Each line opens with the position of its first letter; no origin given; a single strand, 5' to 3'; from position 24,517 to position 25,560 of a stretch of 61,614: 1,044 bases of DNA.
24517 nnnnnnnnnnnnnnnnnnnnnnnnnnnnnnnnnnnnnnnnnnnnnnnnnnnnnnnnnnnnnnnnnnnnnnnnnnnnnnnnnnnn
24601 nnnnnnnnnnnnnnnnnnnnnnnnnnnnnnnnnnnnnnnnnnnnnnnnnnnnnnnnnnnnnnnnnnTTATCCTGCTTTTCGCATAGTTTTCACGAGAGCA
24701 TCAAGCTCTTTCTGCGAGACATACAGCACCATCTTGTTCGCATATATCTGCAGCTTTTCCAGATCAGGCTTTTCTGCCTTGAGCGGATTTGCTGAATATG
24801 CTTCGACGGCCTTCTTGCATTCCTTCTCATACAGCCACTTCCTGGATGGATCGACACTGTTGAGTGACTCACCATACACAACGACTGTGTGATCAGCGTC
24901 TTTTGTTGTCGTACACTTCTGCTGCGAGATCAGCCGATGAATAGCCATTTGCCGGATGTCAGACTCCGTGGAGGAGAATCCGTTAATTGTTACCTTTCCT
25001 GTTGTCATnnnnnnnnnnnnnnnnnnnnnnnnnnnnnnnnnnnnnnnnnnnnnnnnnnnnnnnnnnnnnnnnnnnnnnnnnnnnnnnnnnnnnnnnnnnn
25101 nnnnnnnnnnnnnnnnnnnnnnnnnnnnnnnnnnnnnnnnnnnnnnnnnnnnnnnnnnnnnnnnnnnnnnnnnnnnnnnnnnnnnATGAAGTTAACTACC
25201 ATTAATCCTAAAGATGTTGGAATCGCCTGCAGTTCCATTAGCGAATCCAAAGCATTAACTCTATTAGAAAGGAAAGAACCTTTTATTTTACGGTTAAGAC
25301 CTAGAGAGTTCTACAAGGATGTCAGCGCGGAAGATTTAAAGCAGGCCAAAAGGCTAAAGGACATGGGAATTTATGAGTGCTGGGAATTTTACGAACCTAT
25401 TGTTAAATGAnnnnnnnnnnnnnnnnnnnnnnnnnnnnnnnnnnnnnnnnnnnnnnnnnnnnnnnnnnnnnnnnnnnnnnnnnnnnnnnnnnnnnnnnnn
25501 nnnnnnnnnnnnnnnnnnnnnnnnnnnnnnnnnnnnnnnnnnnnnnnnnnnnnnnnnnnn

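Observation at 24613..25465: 0.85-kb GC-rich insert with two divergent orphan genes sharing a palindromic operator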

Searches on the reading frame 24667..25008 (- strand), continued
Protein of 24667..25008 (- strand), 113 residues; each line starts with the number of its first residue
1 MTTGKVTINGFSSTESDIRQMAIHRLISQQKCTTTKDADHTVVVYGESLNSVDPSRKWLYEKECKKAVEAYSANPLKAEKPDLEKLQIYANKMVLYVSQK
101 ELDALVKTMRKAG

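Call 83: search_protein_families(library=phrogs, alignment_id=A6, max_evalue=0.1)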
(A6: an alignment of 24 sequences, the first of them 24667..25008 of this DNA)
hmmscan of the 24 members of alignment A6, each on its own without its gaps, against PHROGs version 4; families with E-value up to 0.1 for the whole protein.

A. member 1, window:24667-25008:- (113 aa): 0 families

B. families by the number of members that match (of 24 scanned): 11 families
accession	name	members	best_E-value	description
phrog_38345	-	1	0.00063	-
phrog_6175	-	1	0.0051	-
phrog_13687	-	1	0.015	transcriptional regulator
phrog_27164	-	1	0.034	-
phrog_19581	-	1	0.038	-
phrog_11251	-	1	0.05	-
phrog_11758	-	1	0.05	-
phrog_1562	-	1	0.055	-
phrog_35589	-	1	0.061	-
phrog_9329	-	1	0.078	-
phrog_38294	-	1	0.085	-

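Call 96: find_related_loci(query=A4, collection=viral_contigs, flank=6000)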
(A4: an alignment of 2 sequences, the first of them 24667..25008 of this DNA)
Query A4 (113 aa) in viral_contigs; peptide patterns used: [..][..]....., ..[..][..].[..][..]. (x = any residue, [..] = any of these).
59 stretches matched a pattern, but none encodes a relative of the query by tblastn (E <= 1e-3).

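Call 97: search_dna_similar(query=window:24667-25008:-, collection=phages, mode=protein, max_evalue=0.01)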
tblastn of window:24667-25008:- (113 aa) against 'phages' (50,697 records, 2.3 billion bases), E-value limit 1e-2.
No match.

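Call 98: search_dna_similar(query=window:24667-25008:-, collection=plasmids, mode=protein, max_evalue=0.01)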
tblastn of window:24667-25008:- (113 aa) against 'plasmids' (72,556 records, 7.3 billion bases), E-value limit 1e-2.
No match.

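Call 120: search_protein_families(library=padloc, alignment_id=A6, max_evalue=0.1)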
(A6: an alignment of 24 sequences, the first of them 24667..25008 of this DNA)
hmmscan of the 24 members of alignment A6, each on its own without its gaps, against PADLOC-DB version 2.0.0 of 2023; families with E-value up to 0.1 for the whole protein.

A. member 1, window:24667-25008:- (113 aa): 0 families

B. families by the number of members that match (of 24 scanned): 5 families
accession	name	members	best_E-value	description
PDLC04745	PDC-M63A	1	0.0041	-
PDLC01554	Cas8a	1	0.0088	CAS-I-A; effector_LS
PDLC04635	PDC-M41A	1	0.012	-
PDLC03795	RTasSLATT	1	0.028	DRT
PDLC03619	REase_MTase_IIG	1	0.042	Type IIG restriction enzyme-methyltransferase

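Call 121: search_protein_families(library=ncbifam, alignment_id=A6, max_evalue=0.1)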
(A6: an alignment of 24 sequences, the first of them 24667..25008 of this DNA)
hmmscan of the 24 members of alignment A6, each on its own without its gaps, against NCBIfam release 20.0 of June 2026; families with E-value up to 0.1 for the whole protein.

A. member 1, window:24667-25008:- (113 aa): 0 families

B. families by the number of members that match (of 24 scanned): 5 families
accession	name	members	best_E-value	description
NF000755.0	PRK00046.1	2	0.0048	UDP-N-acetylmuramate dehydrogenase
NF053682.1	SAV1803_dom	1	0.031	SAV1803-related protein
NF033227.0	Fur_reg_FbpB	1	0.042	Fur-regulated basic protein FbpB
NF009986.0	PRK13452.1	1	0.052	F0F1 ATP synthase subunit epsilon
TIGR01508.1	rib_reduct_arch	1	0.079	2,5-diamino-6-(ribosylamino)-4(3H)-pyrimidinone 5'-phosphate reductase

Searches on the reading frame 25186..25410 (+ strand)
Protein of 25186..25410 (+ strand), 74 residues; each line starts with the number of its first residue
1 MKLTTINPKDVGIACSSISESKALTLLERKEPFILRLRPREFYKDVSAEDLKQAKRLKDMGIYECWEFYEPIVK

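Call 4: search_protein_families(library=pfam, proteins=[window:25186-25410:+], max_evalue=1)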
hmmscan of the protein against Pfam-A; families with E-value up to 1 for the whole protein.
window:25186-25410:+ (74 aa): 1 family
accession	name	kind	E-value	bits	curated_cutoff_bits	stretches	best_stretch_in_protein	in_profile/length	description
PF14593.12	PH_3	-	0.18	12.2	25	1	12-52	13-51/104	PH domain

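Call 5: search_protein_families(library=ncbifam, proteins=[window:25186-25410:+], max_evalue=1)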
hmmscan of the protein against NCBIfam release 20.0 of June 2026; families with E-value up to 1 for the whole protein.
window:25186-25410:+ (74 aa): 0 families

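Call 6: search_protein_families(library=phrogs, proteins=[window:25186-25410:+], max_evalue=1)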
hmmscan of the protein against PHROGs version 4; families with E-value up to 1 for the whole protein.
window:25186-25410:+ (74 aa): 0 families

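Call 7: search_protein_families(library=padloc, proteins=[window:25186-25410:+], max_evalue=1)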
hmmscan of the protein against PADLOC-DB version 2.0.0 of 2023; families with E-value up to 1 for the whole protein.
window:25186-25410:+ (74 aa): 0 families

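Call 11: find_homologous_proteins(query=window:25186-25410:+)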
Query window:25186-25410:+ (74 aa): 2 proteins with E <= 0.001 among 2 candidates.
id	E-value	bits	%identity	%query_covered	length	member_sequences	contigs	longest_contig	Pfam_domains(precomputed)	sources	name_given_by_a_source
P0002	8.3e-42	157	100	100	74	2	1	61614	-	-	-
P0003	1.8e-36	141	89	100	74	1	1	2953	-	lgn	-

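Call 13: find_encoding_contigs(protein=P0003, flank=10000)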
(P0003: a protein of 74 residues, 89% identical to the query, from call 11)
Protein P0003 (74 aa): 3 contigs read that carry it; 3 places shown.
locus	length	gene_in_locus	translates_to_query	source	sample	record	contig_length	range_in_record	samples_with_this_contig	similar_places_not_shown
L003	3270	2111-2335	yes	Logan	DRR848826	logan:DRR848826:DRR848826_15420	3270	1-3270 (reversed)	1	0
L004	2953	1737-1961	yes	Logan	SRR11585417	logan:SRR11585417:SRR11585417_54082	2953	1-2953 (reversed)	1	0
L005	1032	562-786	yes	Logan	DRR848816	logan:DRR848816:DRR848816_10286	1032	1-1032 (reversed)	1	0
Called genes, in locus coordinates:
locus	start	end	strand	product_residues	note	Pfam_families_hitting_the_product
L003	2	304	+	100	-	?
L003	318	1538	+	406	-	PF08341:TED, PF17802:SpaA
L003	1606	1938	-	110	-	-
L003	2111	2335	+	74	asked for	-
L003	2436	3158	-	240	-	PF13353:Fer4_12, PF04055:Radical_SAM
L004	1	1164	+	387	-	?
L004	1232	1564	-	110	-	-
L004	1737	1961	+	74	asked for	-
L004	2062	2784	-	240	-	PF13353:Fer4_12, PF04055:Radical_SAM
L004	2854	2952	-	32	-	?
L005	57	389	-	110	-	-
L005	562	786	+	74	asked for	-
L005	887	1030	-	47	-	?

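Call 76: search_solved_structures(query=A10, max_evalue=10)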
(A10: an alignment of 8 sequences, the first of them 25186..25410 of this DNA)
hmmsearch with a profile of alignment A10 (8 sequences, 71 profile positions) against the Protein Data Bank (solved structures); distinct sequences matched with E-value up to 10: 6.
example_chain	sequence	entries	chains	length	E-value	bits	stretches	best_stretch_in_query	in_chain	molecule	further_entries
6c74_A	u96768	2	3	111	0.049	16.7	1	14-63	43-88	CMRF35-like molecule-1 | CMRF35-like molecule 1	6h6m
6e47_F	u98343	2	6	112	0.05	16.7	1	14-63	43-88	CMRF35-like molecule 1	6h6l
1zox_A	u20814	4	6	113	0.051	16.6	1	14-63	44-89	CLM-1 | CD300 antigen-like family member F | CMRF35-like molecule 1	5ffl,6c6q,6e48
1wr2_A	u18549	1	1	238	0.17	15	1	9-29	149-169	hypothetical protein PH1789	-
7sh3_A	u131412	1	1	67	0.23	14.6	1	31-57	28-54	Synthetic VirB8 Miniprotein Binder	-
5or7_C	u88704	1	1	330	0.33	14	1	14-63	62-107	CMRF35-like molecule 1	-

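Call 78: search_protein_families(library=pfam, alignment_id=A10, max_evalue=1)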
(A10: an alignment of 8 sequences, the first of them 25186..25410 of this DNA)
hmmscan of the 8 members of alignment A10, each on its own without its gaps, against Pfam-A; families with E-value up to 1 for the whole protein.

A. member 1, window:25186-25410:+ (74 aa): 1 family
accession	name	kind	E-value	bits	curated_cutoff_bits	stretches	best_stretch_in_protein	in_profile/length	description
PF14593.12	PH_3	-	0.18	12.2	25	1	12-52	13-51/104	PH domain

B. families by the number of members that match (of 8 scanned): 5 families
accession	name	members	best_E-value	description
PF14338.12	Mrr_N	1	0.056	Mrr N-terminal domain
PF20265.3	LARA_dom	1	0.094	ATPase, RavA, LARA domain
PF14593.12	PH_3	1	0.18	PH domain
PF19887.4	DUF6360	1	0.18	Family of unknown function (DUF6360)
PF23843.2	DUF7210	1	0.24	Domain of unknown function (DUF7210)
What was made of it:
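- On HTH_17 / excisionase-like DNA-binding proteins (my own hunch for g74): The PDB profile search gives only chance-level hits (calls 76, 78).
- Tried and rejected: The idea that g74 is an excisionase/HTH_17-type protein came from reading the sequence and found no support (calls 76, 78).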

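Call 84: search_protein_families(library=phrogs, alignment_id=A10, max_evalue=0.1)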
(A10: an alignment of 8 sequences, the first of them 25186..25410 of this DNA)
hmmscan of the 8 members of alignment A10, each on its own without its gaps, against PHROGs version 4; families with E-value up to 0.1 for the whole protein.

A. member 1, window:25186-25410:+ (74 aa): 0 families

B. families by the number of members that match (of 8 scanned): 3 families
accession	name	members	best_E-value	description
phrog_18494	-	2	0.033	-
phrog_28549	-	1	0.046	-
phrog_34228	-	1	0.073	-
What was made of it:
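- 25186..25410 (+): g74 (gC): 74-aa orphan protein, an optional second unit of the islet. It is not hypervariable. No family or PDB hit (calls 4-7, 76, 78, 84).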

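Call 94: find_related_loci(query=A10, collection=viral_contigs, flank=6000)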
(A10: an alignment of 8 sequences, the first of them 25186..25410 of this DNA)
Query A10 (74 aa) in viral_contigs; peptide patterns used: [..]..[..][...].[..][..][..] (x = any residue, [..] = any of these).
23 stretches matched a pattern, but none encodes a relative of the query by tblastn (E <= 1e-3).

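Call 99: search_dna_similar(query=window:25186-25410:+, collection=phages, mode=protein, max_evalue=0.01)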
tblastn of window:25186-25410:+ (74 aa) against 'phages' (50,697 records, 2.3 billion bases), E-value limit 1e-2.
No match.

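Call 100: search_dna_similar(query=window:25186-25410:+, collection=plasmids, mode=protein, max_evalue=0.01)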
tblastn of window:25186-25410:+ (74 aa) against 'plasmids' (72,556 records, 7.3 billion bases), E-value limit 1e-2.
No match.
